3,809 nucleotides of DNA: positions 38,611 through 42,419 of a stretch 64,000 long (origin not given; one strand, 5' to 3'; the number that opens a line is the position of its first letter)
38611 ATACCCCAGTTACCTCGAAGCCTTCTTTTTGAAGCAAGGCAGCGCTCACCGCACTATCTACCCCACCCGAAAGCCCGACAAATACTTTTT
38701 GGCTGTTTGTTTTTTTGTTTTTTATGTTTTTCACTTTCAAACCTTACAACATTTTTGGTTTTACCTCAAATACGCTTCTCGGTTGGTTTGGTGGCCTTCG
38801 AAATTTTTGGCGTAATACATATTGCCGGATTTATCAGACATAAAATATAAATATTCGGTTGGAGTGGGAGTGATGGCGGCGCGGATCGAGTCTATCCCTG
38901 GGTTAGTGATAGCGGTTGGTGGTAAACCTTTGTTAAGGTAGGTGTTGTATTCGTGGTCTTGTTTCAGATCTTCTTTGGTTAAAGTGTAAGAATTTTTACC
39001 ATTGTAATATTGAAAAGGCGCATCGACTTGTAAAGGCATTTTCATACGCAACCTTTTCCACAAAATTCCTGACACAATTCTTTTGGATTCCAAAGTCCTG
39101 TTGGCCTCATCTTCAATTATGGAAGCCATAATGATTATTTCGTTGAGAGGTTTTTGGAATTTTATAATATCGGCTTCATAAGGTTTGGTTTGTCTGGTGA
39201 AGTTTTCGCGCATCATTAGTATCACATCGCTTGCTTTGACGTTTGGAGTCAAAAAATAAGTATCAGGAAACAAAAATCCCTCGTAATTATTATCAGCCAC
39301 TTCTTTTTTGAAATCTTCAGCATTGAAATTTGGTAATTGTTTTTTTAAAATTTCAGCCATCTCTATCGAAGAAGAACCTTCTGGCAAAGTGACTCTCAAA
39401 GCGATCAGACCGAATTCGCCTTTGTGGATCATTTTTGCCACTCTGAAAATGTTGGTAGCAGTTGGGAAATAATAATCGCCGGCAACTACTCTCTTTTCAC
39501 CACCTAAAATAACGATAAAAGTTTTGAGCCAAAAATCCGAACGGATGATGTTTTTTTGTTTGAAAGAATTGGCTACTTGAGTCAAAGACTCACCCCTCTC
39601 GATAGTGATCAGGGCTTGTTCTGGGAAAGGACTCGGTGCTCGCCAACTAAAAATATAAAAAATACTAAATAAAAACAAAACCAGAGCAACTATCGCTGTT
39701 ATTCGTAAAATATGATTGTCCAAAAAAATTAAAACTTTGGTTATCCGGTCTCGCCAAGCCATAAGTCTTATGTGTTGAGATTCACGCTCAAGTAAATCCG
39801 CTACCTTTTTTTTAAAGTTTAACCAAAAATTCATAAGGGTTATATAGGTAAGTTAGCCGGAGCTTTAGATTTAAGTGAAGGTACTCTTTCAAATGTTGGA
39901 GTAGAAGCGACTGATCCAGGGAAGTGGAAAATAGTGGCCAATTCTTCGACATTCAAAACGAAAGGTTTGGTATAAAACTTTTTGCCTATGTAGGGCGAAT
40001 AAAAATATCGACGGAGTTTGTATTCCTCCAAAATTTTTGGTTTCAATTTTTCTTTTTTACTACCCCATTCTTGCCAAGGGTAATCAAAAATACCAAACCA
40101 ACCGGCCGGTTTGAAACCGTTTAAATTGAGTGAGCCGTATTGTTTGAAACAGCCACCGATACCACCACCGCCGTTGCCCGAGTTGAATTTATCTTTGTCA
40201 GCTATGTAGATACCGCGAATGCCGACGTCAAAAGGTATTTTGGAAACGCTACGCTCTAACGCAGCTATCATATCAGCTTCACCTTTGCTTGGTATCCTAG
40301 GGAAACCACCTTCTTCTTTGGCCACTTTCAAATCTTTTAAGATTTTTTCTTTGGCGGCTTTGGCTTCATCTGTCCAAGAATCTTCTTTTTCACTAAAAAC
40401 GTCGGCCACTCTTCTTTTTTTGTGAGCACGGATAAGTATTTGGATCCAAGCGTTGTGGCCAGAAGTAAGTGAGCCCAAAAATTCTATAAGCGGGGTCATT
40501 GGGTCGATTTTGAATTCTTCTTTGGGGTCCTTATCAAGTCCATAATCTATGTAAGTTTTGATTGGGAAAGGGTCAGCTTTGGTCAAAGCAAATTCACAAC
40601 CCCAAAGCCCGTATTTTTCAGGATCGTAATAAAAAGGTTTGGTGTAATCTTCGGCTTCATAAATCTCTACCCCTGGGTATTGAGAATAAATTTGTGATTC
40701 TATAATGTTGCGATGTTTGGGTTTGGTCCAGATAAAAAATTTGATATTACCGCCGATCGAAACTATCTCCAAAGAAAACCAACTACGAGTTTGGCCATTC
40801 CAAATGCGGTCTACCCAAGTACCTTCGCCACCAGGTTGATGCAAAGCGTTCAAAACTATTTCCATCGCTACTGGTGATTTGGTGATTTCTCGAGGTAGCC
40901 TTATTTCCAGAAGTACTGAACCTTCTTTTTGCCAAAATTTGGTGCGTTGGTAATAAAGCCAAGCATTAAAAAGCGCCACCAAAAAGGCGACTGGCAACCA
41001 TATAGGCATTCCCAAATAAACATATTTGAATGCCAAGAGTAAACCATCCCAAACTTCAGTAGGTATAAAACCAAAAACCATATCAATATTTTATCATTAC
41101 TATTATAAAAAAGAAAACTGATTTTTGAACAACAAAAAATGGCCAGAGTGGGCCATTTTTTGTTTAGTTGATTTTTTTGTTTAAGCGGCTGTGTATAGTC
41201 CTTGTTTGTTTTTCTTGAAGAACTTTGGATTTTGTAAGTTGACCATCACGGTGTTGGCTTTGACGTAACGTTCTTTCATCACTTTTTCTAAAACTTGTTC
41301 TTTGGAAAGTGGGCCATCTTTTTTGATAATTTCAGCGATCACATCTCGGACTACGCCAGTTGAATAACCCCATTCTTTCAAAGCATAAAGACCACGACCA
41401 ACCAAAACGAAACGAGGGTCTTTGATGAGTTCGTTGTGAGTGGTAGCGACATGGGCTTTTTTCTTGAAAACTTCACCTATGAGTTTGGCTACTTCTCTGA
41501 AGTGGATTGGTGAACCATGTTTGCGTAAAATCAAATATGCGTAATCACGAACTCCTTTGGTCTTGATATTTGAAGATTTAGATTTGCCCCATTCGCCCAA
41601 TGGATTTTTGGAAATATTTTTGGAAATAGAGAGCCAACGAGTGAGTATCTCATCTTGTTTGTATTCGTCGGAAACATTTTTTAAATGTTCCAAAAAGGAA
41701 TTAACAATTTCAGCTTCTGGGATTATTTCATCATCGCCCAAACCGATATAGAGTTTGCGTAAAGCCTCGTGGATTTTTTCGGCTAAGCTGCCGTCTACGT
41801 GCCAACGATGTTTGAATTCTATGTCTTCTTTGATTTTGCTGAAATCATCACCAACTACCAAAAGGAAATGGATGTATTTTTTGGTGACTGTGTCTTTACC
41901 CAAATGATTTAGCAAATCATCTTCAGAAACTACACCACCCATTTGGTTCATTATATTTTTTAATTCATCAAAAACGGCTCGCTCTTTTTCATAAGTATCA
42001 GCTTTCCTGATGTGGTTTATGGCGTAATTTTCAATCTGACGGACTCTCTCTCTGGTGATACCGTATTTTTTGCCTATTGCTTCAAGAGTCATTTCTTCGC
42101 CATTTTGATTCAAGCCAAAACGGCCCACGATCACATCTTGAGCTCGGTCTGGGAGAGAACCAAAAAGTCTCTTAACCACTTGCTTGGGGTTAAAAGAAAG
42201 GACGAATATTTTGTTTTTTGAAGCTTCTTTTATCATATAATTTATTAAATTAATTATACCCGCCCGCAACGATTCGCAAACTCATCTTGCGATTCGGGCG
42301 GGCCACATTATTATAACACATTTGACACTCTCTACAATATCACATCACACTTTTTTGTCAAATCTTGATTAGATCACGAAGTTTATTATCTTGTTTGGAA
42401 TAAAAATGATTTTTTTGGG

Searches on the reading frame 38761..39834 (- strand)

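Call 44: search_protein_families(library=pfam, proteins=[window:38761-39834:-], max_evalue=0.001)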
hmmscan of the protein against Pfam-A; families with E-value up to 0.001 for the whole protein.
window:38761-39834:- (357 aa): 1 family
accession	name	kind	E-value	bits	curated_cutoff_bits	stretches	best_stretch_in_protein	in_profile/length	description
PF02618.21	YceG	-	4.2e-66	223.7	32.4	1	76-353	1-274/275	YceG-like family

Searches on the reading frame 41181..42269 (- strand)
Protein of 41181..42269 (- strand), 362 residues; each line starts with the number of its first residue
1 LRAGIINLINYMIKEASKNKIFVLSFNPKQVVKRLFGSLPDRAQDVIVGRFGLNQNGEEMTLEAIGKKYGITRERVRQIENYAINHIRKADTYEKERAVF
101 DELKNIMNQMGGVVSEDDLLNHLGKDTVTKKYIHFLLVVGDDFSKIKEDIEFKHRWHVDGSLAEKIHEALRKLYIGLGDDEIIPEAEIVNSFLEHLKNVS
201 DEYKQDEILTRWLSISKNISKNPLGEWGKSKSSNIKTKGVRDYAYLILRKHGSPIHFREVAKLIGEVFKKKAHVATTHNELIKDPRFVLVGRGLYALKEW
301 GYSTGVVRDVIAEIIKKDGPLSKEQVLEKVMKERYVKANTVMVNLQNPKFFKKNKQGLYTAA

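Call 44: search_protein_families(library=pfam, proteins=[window:41181-42269:-], max_evalue=0.001)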
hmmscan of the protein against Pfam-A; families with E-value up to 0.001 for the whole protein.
window:41181-42269:- (362 aa): 2 families
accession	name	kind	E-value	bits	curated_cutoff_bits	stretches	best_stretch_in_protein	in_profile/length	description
PF04545.22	Sigma70_r4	-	2.7e-16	59.3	24.1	1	37-89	3-50/50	Sigma-70, region 4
PF05066.19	HARE-HTH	-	2.4e-05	25.1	25.9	1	242-300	5-71/71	HB1, ASXL, restriction endonuclease HTH domain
